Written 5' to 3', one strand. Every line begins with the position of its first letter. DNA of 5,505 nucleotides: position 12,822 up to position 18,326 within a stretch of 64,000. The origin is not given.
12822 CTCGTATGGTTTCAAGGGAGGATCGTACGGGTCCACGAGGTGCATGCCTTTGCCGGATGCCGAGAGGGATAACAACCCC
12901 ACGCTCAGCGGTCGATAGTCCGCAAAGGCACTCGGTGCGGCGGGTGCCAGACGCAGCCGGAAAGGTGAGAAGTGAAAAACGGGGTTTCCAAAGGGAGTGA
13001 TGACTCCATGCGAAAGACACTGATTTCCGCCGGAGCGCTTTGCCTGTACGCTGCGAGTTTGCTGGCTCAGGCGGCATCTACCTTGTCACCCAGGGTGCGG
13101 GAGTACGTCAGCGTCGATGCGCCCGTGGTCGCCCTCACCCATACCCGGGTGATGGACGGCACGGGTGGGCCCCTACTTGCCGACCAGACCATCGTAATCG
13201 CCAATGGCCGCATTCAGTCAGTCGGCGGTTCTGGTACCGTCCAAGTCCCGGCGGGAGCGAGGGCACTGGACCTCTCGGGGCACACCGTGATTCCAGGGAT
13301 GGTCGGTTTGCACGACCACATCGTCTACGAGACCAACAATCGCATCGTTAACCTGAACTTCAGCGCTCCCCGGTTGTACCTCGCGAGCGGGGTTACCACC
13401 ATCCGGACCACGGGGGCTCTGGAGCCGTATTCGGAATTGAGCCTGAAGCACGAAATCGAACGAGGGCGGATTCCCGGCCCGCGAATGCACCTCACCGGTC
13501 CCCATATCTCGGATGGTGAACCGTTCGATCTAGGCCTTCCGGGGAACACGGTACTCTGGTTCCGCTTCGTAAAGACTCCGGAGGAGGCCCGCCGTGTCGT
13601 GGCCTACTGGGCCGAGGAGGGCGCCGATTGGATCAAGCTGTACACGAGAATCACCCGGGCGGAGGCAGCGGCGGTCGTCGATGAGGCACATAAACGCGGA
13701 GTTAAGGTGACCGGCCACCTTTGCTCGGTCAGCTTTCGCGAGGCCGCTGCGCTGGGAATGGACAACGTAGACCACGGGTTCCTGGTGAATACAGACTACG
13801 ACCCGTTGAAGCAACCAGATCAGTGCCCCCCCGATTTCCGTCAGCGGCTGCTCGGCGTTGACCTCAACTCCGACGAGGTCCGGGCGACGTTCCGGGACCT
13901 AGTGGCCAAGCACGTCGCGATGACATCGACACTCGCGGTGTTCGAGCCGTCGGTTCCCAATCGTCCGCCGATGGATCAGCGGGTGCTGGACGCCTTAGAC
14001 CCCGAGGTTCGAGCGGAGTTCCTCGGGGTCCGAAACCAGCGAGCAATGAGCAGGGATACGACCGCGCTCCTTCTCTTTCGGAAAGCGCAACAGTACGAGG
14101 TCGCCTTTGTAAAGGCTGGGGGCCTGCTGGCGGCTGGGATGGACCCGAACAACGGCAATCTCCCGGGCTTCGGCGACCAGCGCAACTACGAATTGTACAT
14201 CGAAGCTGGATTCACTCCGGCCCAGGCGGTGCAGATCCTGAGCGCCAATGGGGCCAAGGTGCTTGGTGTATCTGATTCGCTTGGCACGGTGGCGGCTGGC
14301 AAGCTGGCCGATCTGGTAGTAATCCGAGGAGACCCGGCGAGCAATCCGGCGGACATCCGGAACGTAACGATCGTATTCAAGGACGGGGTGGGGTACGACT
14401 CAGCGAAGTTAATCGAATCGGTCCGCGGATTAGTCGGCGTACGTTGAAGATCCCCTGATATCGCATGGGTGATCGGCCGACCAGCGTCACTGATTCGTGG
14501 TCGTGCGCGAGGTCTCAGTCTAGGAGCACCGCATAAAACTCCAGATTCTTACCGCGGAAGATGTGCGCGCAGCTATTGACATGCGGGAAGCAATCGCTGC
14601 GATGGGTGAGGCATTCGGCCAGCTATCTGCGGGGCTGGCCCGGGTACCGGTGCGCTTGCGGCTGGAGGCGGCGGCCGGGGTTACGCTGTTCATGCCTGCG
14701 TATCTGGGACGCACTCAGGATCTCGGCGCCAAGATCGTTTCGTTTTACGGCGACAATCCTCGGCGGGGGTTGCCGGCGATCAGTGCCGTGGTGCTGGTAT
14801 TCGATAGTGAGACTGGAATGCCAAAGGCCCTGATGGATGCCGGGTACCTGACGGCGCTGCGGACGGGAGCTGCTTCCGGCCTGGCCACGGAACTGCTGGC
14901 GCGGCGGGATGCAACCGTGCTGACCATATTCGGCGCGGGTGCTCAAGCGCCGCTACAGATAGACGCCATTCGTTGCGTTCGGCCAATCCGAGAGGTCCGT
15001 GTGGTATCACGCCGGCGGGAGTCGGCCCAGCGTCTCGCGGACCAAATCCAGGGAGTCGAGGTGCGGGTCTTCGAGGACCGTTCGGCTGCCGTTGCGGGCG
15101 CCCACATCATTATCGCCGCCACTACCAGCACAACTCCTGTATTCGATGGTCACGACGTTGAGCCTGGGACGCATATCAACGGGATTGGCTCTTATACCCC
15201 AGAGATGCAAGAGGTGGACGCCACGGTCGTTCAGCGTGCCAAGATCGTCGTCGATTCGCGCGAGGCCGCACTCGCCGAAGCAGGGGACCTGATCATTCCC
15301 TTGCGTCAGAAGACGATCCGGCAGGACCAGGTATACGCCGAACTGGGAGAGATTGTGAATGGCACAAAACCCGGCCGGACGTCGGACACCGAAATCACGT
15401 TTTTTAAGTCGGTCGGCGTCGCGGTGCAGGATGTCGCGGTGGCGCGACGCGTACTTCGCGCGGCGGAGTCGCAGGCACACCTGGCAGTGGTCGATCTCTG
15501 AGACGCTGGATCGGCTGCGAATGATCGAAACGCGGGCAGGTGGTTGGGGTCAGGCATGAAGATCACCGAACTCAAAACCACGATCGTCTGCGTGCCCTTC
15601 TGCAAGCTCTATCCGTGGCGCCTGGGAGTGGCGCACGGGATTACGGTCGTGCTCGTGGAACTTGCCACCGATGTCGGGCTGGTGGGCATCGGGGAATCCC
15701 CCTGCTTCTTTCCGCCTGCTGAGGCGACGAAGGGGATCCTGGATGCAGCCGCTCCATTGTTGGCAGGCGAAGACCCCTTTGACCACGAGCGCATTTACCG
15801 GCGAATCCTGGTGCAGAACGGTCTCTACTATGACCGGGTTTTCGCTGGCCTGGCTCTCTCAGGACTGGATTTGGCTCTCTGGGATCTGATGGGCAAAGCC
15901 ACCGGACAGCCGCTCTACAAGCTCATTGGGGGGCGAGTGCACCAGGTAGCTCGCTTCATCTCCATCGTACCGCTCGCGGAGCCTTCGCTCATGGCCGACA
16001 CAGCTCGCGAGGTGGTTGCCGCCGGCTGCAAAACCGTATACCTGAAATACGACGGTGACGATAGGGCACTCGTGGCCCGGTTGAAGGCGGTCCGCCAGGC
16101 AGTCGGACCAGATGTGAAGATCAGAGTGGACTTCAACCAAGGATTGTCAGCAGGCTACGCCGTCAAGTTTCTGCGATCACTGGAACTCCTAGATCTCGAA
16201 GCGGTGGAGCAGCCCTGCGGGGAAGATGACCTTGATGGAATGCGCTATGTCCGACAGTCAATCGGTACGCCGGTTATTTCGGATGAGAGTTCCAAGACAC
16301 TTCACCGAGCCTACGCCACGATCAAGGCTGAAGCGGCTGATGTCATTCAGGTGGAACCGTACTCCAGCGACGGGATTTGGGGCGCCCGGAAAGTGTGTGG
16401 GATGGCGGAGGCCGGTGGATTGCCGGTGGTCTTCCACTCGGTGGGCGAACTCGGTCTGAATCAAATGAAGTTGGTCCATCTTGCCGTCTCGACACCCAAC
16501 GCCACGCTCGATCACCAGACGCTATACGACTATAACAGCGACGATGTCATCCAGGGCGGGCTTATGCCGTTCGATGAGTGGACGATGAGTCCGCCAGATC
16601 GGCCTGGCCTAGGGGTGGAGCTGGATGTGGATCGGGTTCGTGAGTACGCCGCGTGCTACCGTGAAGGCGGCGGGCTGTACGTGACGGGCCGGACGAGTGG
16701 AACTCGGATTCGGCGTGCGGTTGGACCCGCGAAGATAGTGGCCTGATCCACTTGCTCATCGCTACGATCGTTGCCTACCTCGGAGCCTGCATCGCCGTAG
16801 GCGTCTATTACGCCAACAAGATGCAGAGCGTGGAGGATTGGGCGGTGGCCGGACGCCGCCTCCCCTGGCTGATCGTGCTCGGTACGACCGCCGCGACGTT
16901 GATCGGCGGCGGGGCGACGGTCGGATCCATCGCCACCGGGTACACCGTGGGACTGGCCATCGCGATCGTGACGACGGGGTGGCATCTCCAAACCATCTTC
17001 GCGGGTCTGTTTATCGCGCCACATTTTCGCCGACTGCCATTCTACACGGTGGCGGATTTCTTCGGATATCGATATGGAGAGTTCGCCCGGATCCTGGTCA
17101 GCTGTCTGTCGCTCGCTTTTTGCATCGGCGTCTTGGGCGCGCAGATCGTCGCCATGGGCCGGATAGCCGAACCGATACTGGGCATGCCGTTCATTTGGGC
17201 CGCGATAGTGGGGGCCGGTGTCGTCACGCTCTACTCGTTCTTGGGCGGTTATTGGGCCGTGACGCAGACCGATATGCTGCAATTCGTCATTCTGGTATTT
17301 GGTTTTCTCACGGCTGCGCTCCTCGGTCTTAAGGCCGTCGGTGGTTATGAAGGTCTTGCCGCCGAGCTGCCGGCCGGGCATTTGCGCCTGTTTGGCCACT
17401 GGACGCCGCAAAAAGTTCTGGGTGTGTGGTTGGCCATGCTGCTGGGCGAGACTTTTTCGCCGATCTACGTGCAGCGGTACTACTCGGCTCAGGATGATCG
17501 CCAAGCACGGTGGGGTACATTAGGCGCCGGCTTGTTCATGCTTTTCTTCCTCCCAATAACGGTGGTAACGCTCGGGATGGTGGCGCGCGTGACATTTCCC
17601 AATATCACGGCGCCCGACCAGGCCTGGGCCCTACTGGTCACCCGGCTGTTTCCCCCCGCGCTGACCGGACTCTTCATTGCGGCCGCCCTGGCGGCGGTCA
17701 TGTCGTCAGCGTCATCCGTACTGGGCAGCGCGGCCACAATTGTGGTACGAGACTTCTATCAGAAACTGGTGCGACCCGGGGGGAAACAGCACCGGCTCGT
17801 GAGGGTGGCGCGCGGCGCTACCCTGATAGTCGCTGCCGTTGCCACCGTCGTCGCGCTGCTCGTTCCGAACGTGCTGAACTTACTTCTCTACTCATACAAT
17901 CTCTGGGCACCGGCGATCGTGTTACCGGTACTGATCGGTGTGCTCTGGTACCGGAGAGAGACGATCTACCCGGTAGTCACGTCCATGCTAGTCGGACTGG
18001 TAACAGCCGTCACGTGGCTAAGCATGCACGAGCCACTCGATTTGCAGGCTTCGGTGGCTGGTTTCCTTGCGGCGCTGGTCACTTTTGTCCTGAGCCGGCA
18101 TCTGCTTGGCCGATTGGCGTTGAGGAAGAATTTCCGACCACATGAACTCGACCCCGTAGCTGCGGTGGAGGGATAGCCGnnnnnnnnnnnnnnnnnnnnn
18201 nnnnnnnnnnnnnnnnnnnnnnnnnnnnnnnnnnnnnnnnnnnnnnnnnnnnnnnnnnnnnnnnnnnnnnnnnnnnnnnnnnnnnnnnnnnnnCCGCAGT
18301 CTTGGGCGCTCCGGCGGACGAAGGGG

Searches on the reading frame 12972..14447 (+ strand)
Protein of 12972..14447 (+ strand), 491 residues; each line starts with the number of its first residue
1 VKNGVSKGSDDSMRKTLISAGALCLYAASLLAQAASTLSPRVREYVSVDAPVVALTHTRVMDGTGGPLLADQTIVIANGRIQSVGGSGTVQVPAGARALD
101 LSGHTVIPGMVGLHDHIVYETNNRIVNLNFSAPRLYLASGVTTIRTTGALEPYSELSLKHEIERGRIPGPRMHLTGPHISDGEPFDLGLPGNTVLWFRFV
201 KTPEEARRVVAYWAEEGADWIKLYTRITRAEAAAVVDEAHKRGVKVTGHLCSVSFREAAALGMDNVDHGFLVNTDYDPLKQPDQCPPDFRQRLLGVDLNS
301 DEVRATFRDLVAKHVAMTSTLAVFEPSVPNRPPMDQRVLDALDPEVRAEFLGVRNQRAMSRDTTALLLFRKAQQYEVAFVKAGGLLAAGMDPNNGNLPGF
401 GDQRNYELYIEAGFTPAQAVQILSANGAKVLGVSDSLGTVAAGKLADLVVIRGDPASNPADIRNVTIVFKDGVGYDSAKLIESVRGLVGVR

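Call 63: search_protein_families(library=pfam, proteins=[window:12972-14447:+], max_evalue=0.00001)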
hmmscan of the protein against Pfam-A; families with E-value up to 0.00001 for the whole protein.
window:12972-14447:+ (491 aa): 2 families
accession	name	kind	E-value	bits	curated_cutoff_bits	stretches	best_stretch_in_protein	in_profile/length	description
PF01979.26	Amidohydro_1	-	2.4e-18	66.9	25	1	411-472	278-342/345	Amidohydrolase family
PF07969.17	Amidohydro_3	-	1.4e-09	38.4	29.7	1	411-468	404-464/472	Amidohydrolase family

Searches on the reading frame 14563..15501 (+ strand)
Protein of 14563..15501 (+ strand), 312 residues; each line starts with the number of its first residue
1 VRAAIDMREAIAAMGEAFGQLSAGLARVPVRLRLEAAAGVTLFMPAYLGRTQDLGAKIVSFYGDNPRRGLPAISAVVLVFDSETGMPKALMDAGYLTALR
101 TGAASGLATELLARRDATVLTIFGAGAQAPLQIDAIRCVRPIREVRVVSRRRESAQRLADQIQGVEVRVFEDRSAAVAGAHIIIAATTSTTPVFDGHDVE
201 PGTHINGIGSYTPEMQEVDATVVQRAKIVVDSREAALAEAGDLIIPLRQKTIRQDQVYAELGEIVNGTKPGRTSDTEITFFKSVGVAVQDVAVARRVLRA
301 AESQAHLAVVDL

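Call 63: search_protein_families(library=pfam, proteins=[window:14563-15501:+], max_evalue=0.00001)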
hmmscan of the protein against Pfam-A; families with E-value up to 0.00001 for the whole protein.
window:14563-15501:+ (312 aa): 2 families
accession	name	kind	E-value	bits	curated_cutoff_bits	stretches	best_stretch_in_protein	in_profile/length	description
PF02423.21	OCD_Mu_crystall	-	2.6e-79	266.9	24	1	5-302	15-311/314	Ornithine cyclodeaminase/mu-crystallin family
PF01488.26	Shikimate_DH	-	2.6e-09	37.7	24.3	1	116-202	11-98/138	Shikimate / quinate 5-dehydrogenase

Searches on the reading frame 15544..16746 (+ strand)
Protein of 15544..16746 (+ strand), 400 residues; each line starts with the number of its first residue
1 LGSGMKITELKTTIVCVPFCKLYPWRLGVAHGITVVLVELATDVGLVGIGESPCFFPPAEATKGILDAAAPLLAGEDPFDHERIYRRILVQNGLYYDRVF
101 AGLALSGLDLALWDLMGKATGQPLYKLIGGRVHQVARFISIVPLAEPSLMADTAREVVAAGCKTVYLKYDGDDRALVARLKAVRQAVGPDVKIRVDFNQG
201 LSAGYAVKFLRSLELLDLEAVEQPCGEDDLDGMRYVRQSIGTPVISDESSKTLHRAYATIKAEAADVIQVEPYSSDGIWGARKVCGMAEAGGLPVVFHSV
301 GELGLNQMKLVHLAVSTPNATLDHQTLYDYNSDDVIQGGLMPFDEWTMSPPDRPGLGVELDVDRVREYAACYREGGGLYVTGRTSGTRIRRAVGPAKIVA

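Call 63: search_protein_families(library=pfam, proteins=[window:15544-16746:+], max_evalue=0.00001)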
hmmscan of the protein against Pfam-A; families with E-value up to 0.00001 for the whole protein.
window:15544-16746:+ (400 aa): 2 families
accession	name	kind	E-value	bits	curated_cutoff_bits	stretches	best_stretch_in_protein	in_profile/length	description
PF13378.12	MR_MLE_C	-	2e-50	172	29.4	1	150-363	2-218/219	Enolase C-terminal domain-like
PF02746.21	MR_MLE_N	-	2.1e-15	57.4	22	1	29-129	22-117/117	Mandelate racemase / muconate lactonizing enzyme, N-terminal domain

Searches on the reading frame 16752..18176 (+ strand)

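Call 63: search_protein_families(library=pfam, proteins=[window:16752-18176:+], max_evalue=0.00001)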
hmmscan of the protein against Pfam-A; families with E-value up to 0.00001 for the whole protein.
window:16752-18176:+ (474 aa): 1 family
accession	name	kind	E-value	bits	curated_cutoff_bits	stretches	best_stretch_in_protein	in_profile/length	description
PF00474.23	SSF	-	1.1e-54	186.4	22.8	1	32-402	3-394/406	Sodium:solute symporter family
